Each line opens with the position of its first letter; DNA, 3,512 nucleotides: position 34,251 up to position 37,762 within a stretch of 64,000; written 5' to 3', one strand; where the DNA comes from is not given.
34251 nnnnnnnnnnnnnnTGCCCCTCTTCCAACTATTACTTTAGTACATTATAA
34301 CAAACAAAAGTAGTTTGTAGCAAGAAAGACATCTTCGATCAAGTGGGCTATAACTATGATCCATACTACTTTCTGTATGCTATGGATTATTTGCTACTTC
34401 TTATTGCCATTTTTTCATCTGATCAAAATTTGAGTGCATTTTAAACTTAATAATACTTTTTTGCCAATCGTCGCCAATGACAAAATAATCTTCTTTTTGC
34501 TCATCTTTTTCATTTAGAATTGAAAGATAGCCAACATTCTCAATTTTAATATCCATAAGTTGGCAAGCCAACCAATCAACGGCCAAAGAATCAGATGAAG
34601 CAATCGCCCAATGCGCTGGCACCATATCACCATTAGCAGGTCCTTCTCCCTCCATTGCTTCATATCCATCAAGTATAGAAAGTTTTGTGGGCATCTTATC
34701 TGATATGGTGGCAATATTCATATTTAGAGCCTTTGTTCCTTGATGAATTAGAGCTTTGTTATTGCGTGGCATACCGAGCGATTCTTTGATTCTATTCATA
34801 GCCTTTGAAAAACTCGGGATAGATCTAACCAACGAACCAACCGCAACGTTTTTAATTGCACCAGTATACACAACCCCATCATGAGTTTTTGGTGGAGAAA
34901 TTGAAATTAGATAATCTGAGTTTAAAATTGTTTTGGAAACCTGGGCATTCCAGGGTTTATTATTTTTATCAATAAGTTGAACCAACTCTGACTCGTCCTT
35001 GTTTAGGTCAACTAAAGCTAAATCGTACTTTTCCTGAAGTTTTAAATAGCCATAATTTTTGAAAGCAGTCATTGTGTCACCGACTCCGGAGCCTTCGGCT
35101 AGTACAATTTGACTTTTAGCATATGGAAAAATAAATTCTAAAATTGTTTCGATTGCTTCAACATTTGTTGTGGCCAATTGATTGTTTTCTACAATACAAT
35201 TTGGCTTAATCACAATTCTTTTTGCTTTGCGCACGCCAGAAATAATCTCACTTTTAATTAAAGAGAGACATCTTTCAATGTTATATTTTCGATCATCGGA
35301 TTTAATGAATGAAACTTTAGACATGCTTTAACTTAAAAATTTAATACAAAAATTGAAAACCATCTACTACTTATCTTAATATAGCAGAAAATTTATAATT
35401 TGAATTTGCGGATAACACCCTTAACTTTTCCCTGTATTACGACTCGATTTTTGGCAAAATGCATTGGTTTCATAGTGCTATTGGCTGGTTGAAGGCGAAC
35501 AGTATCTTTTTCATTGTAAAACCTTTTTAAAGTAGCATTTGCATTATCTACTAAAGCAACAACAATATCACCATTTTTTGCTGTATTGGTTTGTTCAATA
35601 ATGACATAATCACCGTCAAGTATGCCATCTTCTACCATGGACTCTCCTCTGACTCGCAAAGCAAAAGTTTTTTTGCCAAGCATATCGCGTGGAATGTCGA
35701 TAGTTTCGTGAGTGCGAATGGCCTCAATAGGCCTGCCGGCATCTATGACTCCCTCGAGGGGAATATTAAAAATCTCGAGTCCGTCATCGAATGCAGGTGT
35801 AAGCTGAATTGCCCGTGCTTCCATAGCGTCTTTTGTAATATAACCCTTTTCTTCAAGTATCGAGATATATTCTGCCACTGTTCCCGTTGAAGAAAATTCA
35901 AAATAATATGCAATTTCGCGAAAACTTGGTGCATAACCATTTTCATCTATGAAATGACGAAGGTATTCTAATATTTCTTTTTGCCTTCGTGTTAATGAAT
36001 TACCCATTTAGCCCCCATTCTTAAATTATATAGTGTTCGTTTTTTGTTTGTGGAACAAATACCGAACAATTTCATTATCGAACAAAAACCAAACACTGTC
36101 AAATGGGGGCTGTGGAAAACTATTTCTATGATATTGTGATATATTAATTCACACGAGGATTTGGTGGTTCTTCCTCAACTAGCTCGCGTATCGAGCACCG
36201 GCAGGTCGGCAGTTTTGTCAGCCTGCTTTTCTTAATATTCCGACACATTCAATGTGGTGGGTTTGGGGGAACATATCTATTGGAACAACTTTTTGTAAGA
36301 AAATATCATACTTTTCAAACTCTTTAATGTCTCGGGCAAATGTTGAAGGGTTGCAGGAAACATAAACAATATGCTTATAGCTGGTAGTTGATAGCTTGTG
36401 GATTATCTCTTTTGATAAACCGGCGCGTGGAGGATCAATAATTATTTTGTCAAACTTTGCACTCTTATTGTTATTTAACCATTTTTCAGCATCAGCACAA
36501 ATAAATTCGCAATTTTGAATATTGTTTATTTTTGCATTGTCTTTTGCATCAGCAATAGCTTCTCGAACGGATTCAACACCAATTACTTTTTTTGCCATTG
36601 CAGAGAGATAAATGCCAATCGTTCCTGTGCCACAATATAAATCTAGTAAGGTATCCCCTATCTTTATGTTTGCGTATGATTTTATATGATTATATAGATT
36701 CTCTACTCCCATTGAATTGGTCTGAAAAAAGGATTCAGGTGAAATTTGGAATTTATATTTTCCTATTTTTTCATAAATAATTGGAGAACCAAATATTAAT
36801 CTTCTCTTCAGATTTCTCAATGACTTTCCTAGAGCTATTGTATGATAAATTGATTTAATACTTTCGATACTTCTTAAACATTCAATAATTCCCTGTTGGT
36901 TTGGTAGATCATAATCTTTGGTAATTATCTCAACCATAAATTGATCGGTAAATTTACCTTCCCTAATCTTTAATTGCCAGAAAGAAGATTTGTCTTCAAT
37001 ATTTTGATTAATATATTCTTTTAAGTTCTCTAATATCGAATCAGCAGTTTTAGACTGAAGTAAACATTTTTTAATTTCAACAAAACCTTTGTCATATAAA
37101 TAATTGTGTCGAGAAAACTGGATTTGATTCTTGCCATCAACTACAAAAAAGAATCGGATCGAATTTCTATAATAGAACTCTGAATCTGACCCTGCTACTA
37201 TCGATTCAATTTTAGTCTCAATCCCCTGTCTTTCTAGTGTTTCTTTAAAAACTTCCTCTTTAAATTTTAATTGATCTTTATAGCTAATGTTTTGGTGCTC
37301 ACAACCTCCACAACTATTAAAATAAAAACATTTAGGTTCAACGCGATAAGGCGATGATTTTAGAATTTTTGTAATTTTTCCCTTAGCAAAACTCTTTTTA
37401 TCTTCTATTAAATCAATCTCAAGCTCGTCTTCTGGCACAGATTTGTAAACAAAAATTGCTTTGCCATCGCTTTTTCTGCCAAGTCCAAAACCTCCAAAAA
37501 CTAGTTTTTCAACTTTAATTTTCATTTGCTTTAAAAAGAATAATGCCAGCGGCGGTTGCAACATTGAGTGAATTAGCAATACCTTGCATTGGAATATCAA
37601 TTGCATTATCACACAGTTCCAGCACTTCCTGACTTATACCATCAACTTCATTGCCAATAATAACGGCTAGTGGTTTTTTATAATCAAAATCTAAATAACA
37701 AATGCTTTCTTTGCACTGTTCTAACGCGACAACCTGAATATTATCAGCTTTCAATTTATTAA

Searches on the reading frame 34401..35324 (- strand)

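Call 46: search_protein_families(library=pfam, proteins=[window:34401-35324:-], max_evalue=0.01)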
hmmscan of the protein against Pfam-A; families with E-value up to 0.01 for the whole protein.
window:34401-35324:- (307 aa): 1 family
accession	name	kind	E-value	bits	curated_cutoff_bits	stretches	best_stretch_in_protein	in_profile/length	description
PF04015.17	DUF362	-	5.4e-33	115.2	24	1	37-254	1-199/200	Domain of unknown function (DUF362)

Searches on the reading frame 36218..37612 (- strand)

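Call 46: search_protein_families(library=pfam, proteins=[window:36218-37612:-], max_evalue=0.01)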
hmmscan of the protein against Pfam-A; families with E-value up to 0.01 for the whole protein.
window:36218-37612:- (464 aa): 19 families
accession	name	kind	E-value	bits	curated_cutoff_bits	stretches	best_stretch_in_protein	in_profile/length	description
PF05958.17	tRNA_U5-meth_tr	-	1.2e-26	94.1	23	1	111-461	2-355/357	tRNA (Uracil-5-)-methyltransferase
PF13847.12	Methyltransf_31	-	1.5e-12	47.9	27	1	319-393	4-81/145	Methyltransferase domain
PF03602.21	Cons_hypoth95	-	3.1e-10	40.5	24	1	304-418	30-150/182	Conserved hypothetical protein 95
PF05175.20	MTS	-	2.6e-09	37.4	23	1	318-411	31-126/170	Methyltransferase small domain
PF13649.12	Methyltransf_25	-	4.5e-09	37.3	27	1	323-392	2-70/97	Methyltransferase domain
PF09445.16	Methyltransf_15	-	9.9e-08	32.2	22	1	321-400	3-85/165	RNA cap guanine-N2 methyltransferase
PF01555.25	N6_N4_Mtase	-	7.3e-07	29.8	26.7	1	289-357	159-220/221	DNA methylase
PF02475.24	TRM5-TYW2_MTfase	-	2.6e-05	24.7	28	1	315-407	33-123/164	TRM5/TYW2 methyltransferase domain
PF01135.25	PCMT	-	3.6e-05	24.1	20.3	1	306-407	61-163/210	Protein-L-isoaspartate(D-aspartate) O-methyltransferase (PCMT)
PF01170.24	UPF0020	-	5.7e-05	23.3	22.3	1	312-395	22-130/197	RMKL-like, methyltransferase domain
PF08241.18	Methyltransf_11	-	7.2e-05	23.8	21.2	1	323-391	1-65/95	Methyltransferase domain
PF06325.19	PrmA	-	0.00018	21.5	22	1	316-391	159-231/296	Ribosomal protein L11 methyltransferase (PrmA)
PF01209.24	Ubie_methyltran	-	0.00028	20.7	20.1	1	309-390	38-120/233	ubiE/COQ5 methyltransferase family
PF10672.15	Methyltrans_SAM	-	0.00035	20.4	27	1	323-396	128-205/286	S-adenosylmethionine-dependent methyltransferase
PF01189.24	Methyltr_RsmB-F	-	0.00038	20.6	27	1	318-399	8-92/199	16S rRNA methyltransferase RsmB/F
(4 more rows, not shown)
